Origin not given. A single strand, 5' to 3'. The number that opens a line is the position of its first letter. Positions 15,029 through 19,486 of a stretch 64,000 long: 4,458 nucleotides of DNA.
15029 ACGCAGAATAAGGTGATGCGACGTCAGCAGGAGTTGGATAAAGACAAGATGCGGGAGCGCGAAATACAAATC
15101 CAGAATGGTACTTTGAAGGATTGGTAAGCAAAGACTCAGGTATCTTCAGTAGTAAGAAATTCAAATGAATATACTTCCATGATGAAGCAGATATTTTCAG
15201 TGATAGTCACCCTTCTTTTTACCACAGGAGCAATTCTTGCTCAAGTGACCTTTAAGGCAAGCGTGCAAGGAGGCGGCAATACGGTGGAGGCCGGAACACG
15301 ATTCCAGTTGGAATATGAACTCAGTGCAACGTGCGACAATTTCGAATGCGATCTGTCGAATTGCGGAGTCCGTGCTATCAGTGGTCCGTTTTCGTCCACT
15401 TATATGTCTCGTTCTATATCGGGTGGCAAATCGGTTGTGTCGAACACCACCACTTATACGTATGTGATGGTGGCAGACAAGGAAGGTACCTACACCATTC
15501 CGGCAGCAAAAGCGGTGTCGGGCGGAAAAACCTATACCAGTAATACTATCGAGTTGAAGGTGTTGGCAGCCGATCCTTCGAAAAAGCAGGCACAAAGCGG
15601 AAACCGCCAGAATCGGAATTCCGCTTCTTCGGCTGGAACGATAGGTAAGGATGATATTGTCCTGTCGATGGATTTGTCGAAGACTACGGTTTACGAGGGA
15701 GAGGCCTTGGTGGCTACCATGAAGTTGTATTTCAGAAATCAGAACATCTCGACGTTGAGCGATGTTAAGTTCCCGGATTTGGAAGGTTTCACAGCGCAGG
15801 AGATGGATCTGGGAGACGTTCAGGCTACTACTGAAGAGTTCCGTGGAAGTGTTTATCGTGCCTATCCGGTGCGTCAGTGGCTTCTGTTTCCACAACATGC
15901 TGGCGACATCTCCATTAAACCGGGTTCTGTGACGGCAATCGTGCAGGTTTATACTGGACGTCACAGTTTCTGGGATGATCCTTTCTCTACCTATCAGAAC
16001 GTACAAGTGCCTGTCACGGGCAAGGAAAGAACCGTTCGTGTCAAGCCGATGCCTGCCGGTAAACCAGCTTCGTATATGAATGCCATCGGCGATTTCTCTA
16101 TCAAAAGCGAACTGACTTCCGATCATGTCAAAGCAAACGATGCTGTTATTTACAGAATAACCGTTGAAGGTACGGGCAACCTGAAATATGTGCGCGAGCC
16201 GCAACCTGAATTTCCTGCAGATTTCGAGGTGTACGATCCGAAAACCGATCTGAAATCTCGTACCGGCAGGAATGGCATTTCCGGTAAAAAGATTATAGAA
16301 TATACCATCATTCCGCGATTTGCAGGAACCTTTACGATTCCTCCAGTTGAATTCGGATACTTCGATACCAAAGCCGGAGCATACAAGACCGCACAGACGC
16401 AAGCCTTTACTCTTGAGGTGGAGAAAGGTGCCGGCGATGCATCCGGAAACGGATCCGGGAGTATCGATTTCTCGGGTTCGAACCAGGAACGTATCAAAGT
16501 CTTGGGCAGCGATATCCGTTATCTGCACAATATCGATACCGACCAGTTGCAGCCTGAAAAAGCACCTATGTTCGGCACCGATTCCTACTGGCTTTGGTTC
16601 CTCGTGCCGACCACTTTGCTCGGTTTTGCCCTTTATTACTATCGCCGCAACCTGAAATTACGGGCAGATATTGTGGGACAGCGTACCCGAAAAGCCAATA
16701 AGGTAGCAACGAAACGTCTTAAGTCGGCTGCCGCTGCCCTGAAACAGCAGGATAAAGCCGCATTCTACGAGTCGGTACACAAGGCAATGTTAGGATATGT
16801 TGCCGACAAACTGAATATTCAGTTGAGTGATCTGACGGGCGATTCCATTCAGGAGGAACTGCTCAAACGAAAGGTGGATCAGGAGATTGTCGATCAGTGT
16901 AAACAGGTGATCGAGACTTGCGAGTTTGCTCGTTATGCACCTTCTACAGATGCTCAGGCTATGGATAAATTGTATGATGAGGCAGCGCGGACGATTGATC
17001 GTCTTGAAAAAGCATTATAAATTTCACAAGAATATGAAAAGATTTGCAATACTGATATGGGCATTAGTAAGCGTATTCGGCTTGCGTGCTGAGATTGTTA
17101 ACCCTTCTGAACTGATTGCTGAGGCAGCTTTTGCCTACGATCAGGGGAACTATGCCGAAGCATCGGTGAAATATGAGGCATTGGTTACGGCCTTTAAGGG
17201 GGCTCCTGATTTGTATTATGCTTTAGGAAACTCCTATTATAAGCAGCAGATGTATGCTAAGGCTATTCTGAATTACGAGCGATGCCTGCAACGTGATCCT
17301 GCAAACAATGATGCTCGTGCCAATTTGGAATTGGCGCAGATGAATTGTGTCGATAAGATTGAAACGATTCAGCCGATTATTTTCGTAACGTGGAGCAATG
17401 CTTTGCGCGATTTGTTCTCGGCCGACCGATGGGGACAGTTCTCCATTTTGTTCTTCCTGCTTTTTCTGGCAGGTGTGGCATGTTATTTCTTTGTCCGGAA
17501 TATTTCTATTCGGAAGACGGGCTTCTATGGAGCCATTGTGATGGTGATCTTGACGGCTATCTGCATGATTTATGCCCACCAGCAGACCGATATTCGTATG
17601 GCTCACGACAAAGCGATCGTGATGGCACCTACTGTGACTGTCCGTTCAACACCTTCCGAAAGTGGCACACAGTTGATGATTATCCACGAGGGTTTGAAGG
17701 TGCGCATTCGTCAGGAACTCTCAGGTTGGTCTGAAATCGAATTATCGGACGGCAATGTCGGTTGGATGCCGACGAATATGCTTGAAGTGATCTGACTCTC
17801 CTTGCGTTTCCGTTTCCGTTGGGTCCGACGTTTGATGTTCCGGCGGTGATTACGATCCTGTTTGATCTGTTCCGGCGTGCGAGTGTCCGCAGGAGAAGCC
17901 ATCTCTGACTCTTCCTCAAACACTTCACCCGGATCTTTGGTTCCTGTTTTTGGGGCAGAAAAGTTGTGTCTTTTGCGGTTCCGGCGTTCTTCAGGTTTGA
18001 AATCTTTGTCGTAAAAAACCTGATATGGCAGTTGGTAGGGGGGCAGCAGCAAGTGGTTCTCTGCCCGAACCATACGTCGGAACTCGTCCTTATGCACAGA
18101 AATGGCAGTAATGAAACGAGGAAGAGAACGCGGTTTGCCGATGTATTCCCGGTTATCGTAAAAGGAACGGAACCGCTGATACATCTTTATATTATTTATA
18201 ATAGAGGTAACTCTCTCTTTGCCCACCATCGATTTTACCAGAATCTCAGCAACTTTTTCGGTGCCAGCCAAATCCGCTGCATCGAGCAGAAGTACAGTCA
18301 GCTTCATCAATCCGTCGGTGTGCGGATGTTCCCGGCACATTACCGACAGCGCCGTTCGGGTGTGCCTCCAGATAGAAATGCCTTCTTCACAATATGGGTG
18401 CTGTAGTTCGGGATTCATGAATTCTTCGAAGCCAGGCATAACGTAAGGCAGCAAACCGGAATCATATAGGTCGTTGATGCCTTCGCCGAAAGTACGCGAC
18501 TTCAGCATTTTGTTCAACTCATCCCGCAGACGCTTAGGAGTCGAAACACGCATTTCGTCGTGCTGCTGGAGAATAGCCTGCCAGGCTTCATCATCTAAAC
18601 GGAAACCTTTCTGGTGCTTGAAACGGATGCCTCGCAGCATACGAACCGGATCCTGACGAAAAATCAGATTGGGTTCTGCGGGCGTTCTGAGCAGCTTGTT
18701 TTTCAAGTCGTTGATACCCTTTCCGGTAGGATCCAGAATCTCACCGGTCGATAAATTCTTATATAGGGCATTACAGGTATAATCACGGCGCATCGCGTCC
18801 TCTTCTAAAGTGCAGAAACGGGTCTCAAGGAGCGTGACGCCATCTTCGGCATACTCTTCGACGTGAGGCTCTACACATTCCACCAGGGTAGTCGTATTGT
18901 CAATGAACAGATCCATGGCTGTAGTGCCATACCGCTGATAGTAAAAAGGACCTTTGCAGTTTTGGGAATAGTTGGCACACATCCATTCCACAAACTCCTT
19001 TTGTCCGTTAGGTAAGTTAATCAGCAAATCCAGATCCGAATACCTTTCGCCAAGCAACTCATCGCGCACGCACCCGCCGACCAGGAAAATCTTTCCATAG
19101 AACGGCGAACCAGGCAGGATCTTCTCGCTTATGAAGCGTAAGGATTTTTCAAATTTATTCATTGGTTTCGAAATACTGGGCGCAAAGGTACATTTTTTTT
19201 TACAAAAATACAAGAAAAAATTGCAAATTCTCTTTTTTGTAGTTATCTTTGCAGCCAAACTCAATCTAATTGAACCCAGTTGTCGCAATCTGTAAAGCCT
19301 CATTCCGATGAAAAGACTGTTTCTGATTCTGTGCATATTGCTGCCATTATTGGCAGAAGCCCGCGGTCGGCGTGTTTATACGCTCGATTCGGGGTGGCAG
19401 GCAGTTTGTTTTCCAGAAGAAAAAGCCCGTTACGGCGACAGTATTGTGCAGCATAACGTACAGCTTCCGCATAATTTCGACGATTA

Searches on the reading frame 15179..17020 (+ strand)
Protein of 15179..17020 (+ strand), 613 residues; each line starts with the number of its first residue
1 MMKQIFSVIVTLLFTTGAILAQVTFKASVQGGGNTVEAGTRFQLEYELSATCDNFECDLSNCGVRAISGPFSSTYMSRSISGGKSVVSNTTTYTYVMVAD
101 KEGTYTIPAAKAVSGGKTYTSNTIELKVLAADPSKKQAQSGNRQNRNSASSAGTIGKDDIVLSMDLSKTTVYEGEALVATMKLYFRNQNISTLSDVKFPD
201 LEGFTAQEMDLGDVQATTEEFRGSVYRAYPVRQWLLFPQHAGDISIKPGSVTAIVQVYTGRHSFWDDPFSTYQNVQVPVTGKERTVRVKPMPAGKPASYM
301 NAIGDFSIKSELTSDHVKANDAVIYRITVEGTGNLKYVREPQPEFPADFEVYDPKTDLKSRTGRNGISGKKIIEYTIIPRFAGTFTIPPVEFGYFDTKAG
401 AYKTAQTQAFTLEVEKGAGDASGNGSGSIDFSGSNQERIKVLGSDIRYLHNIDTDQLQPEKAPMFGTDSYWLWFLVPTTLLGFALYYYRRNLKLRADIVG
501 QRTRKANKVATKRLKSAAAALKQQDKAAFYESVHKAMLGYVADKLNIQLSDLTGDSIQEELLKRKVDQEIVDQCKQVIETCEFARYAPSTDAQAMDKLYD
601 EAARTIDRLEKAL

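Call 81: search_protein_families(library=pfam, proteins=[window:15179-17020:+], max_evalue=0.00001)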
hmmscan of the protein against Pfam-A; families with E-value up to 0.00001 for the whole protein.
window:15179-17020:+ (613 aa): 1 family
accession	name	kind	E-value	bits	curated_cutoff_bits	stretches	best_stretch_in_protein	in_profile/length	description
PF13584.12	BatD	-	9.5e-39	132.4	24.1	2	312-414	3-92/92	BatD DUF11 like domain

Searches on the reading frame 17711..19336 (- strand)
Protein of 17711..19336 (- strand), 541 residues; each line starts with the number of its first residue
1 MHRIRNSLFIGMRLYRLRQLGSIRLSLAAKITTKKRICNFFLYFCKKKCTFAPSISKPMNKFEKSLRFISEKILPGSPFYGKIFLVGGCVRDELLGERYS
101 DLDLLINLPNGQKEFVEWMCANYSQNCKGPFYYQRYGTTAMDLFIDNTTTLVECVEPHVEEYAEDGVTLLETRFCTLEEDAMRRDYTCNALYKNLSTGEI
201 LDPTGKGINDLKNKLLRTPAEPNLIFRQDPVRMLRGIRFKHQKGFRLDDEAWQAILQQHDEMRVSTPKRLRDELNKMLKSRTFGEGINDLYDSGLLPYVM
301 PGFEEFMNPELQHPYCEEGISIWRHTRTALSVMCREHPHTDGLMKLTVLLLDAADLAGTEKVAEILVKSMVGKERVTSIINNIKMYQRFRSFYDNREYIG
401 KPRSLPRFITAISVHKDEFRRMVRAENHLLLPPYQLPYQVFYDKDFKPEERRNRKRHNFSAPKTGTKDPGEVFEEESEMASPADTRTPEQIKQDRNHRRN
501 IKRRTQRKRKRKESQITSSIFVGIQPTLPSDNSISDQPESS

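Call 81: search_protein_families(library=pfam, proteins=[window:17711-19336:-], max_evalue=0.00001)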
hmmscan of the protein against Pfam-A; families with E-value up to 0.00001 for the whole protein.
window:17711-19336:- (541 aa): 2 families
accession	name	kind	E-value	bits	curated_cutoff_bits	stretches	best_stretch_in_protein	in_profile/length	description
PF01743.26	PolyA_pol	-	1.9e-21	77.1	23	1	83-217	1-126/126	Poly A polymerase head domain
PF12627.12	PolyA_pol_RNAbd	-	4.4e-13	49.2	22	1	244-306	1-63/64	Probable RNA and SrmB- binding site of polymerase A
